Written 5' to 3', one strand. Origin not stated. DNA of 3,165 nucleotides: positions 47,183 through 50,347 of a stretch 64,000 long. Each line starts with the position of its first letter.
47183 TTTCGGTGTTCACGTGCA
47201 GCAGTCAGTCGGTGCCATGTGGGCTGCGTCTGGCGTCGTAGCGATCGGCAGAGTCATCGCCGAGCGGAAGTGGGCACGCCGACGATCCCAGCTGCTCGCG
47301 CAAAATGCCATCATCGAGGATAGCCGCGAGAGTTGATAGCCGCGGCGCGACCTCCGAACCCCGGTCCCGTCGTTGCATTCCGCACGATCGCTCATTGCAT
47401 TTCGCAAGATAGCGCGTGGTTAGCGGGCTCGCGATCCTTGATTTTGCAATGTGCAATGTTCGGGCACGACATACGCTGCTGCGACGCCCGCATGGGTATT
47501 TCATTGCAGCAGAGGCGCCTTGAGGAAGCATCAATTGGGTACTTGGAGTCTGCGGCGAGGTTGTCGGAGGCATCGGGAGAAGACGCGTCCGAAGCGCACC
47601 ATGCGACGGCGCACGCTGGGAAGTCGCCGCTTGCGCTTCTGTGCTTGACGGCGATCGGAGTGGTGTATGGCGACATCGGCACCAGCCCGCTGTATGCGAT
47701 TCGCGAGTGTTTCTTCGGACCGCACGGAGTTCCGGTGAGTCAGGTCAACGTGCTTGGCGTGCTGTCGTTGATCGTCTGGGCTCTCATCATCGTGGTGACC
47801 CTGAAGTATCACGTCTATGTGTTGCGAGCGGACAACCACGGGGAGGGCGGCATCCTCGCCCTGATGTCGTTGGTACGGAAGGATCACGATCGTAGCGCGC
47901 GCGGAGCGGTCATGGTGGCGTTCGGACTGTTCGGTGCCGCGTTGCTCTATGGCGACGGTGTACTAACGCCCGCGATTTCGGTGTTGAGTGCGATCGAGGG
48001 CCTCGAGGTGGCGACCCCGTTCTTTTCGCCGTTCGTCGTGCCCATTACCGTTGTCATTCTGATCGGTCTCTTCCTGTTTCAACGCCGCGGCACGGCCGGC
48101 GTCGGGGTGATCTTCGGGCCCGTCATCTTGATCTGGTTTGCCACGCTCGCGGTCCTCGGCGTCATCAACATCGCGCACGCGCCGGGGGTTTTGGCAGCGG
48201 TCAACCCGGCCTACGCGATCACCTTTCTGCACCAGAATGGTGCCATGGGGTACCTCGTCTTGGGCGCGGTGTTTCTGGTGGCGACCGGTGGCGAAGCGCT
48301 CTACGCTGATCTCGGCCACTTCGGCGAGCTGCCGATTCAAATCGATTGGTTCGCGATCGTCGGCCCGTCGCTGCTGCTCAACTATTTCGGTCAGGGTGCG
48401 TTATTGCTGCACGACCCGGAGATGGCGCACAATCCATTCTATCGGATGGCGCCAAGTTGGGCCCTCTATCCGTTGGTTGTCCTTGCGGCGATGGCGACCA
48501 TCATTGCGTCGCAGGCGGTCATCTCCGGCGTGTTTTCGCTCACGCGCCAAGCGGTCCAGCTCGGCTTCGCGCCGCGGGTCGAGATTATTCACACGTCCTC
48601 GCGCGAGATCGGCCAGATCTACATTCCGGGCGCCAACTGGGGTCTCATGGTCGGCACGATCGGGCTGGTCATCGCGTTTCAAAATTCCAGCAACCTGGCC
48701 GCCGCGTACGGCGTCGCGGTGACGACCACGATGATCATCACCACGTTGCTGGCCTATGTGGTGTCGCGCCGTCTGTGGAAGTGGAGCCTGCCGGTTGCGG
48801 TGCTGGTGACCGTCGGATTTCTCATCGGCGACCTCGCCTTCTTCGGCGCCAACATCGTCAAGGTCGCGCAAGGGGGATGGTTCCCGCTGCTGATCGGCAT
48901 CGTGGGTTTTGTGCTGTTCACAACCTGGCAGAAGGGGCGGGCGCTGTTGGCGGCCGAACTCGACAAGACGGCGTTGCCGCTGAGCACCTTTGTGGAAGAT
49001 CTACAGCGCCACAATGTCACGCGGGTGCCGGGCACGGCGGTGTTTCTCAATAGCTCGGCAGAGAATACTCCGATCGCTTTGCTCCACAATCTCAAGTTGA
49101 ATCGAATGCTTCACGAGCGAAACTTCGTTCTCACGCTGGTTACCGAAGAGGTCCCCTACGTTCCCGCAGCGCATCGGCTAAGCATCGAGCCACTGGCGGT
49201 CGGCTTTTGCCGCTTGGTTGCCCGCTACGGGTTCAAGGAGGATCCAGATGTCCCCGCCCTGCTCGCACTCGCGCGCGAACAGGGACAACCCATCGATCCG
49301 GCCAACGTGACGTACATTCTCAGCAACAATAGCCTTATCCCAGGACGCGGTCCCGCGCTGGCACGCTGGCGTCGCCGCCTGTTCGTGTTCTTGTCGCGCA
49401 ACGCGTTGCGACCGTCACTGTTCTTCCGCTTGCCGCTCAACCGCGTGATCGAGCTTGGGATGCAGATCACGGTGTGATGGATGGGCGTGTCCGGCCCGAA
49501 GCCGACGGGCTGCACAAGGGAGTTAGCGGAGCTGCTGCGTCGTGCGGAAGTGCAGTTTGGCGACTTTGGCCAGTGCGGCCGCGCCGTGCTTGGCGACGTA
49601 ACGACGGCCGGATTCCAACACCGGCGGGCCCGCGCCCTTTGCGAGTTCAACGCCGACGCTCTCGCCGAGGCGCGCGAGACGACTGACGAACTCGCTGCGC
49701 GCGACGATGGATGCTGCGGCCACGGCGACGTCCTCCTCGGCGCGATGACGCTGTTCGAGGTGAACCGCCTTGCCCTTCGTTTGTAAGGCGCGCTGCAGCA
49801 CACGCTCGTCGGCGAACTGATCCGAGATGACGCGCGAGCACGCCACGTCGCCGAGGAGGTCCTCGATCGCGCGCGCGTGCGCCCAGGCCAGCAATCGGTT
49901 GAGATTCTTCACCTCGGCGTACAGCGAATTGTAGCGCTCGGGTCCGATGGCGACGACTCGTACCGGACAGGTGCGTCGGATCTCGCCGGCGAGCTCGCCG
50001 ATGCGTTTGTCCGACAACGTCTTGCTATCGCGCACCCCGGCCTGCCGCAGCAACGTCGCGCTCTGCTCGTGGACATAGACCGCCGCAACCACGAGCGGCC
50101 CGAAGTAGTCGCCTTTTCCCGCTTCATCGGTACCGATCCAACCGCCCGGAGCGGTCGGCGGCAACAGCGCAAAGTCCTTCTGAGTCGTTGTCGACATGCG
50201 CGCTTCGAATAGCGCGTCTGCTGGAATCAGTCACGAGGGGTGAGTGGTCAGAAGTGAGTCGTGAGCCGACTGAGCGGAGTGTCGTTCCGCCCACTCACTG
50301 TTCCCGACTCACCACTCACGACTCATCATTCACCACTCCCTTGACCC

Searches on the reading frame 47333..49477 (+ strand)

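Call 38: search_protein_families(library=pfam, proteins=[window:47333-49477:+], max_evalue=0.001)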
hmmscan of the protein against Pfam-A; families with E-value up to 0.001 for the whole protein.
window:47333-49477:+ (714 aa): 2 families
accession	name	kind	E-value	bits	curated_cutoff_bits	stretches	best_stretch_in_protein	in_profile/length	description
PF02705.21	K_trans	-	9.2e-189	628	24.8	1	104-555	2-453/454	K+ potassium transporter integral membrane domain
PF22776.1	K_trans_C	-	2.3e-44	151.3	24.8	1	566-713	1-150/151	K+ potassium transporter C-terminal domain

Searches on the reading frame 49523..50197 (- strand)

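Call 3: search_protein_families(library=pfam, proteins=[window:49523-50197:-], max_evalue=1)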
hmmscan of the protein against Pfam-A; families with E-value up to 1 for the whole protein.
window:49523-50197:- (224 aa): 1 family
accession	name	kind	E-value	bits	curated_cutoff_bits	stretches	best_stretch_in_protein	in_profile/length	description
PF01351.25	RNase_HII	-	5.9e-36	124.7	25.8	1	21-220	1-199/199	Ribonuclease HII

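Call 4: search_protein_families(library=ncbifam, proteins=[window:49523-50197:-], max_evalue=1)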
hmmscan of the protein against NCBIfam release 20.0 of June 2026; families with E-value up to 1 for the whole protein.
window:49523-50197:- (224 aa): 10 families
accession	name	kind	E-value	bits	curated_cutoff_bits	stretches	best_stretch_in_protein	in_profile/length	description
TIGR00716.1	rnhC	equivalog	1.9e-60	204.6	161.2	1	19-219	82-284/284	ribonuclease HIII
TIGR00729.1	TIGR00729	equivalog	1.9e-20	73.8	123.3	1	21-223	2-205/207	ribonuclease HII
NF010537.0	PRK13925.1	equivalog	2.8e-15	56.5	252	1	20-209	12-187/200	ribonuclease HII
NF000595.1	PRK00015.1-3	equivalog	6.5e-14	52.4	167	1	21-169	5-136/188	ribonuclease HII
NF010538.0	PRK13926.1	equivalog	1.2e-10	42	285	1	21-188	25-175/213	ribonuclease HII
NF000594.1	PRK00015.1-1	equivalog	3.6e-08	33.3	243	1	22-167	73-198/251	ribonuclease HII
NF000596.1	PRK00015.1-4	equivalog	4.6e-08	33.1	251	1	22-168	4-131/186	ribonuclease HII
NF000598.1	PRK00015.2-2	equivalog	1.6e-07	31.2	273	1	22-167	24-153/203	ribonuclease HII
NF000600.1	PRK00015.2-4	equivalog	6.7e-06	25.8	364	1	18-100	28-109/212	ribonuclease HII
NF011119.0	PRK14550.1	equivalog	2e-05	24.7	350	1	21-75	3-57/204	ribonuclease HII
